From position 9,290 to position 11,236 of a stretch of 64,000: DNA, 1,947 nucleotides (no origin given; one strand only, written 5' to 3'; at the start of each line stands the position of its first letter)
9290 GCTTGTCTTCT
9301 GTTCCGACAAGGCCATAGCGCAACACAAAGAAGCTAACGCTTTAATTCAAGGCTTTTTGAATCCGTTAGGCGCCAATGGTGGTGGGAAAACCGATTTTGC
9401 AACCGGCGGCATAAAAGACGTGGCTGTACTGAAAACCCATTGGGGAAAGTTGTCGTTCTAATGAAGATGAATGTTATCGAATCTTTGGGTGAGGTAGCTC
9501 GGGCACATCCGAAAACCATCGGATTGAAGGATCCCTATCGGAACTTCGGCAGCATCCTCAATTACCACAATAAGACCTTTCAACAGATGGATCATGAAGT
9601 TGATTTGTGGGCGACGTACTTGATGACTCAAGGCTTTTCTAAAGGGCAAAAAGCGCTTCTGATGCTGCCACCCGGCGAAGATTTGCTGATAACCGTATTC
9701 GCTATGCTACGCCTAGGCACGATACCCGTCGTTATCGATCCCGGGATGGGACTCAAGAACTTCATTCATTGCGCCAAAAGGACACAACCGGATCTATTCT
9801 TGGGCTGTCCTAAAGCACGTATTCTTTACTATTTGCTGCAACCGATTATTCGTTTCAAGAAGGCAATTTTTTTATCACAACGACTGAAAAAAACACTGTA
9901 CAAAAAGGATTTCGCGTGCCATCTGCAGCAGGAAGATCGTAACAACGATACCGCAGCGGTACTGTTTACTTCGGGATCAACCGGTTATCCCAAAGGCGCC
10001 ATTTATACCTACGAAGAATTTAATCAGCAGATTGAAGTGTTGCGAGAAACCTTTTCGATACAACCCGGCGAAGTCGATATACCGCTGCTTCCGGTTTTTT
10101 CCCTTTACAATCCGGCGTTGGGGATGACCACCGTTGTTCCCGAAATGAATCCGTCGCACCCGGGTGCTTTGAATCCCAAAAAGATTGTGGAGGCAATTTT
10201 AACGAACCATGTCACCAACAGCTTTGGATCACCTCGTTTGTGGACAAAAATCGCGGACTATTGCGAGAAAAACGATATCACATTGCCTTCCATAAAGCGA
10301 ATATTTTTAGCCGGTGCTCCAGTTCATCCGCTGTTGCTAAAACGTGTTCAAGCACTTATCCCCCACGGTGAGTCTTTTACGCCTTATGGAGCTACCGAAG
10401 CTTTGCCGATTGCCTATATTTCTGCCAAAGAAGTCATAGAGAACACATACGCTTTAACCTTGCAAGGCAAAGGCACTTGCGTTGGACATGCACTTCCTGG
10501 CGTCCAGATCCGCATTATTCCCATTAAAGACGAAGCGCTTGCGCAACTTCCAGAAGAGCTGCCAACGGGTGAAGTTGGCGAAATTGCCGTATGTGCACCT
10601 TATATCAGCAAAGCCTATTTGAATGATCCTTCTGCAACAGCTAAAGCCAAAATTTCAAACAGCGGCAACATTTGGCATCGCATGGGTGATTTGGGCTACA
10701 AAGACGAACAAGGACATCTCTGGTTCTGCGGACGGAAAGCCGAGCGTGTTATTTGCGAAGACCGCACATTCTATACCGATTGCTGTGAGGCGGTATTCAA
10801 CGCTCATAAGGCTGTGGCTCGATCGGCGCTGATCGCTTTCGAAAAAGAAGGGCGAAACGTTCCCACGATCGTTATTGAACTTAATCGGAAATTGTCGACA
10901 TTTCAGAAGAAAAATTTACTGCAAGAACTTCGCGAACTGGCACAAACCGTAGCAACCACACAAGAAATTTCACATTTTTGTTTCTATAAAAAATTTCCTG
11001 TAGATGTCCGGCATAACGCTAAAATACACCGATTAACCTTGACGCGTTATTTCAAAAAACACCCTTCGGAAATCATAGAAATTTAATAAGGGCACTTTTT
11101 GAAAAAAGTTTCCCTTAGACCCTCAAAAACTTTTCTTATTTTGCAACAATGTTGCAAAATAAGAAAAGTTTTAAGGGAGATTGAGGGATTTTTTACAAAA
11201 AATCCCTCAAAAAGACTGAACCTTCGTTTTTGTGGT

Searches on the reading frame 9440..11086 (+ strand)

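Call 12: search_protein_families(library=pfam, proteins=[window:9440-11086:+], max_evalue=0.001)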
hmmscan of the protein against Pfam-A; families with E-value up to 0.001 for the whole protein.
window:9440-11086:+ (548 aa): 1 family
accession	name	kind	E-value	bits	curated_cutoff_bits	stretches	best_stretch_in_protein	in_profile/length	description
PF00501.34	AMP-binding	-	2.2e-39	135.8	29.9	1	41-394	18-384/384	AMP-binding enzyme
